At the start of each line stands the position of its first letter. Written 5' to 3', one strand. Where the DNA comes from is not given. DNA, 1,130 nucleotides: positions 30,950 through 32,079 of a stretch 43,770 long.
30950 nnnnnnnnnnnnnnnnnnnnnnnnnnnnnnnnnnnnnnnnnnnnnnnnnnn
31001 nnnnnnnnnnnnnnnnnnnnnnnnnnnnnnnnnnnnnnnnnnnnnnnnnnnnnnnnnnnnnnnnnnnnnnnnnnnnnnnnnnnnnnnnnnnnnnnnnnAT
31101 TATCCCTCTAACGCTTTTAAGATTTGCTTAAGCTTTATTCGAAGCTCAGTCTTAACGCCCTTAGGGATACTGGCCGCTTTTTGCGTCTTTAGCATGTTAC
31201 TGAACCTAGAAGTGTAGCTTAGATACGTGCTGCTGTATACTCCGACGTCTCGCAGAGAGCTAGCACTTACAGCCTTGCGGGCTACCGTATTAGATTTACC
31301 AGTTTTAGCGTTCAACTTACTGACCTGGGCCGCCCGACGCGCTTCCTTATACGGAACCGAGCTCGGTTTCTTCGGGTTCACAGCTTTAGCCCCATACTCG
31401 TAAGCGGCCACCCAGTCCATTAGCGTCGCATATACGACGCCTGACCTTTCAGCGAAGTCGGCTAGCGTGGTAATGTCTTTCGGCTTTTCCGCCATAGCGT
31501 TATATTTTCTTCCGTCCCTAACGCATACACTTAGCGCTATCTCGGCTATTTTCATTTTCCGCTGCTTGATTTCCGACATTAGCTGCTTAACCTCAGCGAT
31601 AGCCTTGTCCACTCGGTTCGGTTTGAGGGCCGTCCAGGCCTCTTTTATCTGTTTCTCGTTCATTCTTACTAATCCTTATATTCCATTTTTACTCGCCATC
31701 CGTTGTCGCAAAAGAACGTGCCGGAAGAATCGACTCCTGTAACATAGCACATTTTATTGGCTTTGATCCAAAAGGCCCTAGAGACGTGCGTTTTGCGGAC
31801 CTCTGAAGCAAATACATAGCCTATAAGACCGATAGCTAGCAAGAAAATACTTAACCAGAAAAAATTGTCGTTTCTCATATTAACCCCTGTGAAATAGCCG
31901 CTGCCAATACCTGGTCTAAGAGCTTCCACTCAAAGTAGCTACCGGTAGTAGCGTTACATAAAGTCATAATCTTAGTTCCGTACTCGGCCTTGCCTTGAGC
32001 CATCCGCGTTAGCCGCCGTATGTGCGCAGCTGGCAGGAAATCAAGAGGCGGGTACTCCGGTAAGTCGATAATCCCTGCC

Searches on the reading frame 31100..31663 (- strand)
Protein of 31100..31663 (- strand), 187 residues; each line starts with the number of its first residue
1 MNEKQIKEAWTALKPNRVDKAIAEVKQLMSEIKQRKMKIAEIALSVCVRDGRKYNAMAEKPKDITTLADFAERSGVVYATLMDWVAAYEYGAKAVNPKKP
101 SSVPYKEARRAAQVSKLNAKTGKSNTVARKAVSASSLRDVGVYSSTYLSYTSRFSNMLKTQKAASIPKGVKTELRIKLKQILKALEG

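Call 7: search_protein_families(library=pfam, proteins=[window:31100-31663:-], max_evalue=0.1)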
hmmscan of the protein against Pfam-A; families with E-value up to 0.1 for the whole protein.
window:31100-31663:- (187 aa): 2 families
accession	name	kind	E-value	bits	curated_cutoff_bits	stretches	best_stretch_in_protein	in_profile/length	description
PF01527.26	HTH_Tnp_1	-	0.00012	22.6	24.1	1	65-118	24-74/75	Transposase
PF18904.5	DUF5660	-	0.098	13.3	24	0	112-154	15-57/109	Domain of unknown function (DUF5660)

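Call 8: search_protein_families(library=phrogs, proteins=[window:31100-31663:-], max_evalue=0.1)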
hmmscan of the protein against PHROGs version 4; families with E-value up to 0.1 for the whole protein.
window:31100-31663:- (187 aa): 1 family
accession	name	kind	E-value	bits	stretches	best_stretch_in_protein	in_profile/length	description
phrog_20710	-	unknown function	0.086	14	0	16-67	8-58/104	-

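Call 37: search_protein_families(library=padloc, proteins=[window:31100-31663:-], max_evalue=0.05)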
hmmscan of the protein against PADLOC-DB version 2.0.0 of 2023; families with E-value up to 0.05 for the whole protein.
window:31100-31663:- (187 aa): 0 families

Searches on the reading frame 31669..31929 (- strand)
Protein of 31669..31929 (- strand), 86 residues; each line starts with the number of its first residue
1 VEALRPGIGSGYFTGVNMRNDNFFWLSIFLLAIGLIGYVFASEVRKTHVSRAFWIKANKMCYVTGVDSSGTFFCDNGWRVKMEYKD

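Call 26: search_protein_families(library=phrogs, proteins=[window:31669-31929:-], max_evalue=0.001)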
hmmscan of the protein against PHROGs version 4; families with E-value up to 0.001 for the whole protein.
window:31669-31929:- (86 aa): 0 families

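Call 33: search_protein_families(library=pfam, proteins=[window:31669-31929:-], max_evalue=0.05)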
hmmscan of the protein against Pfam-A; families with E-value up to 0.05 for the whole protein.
window:31669-31929:- (86 aa): 1 family
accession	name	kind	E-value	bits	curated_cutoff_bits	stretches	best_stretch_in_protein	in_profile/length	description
PF12928.12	tRNA_int_end_N2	-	0.019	15.5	24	1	45-78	11-42/69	tRNA-splicing endonuclease subunit sen54 N-term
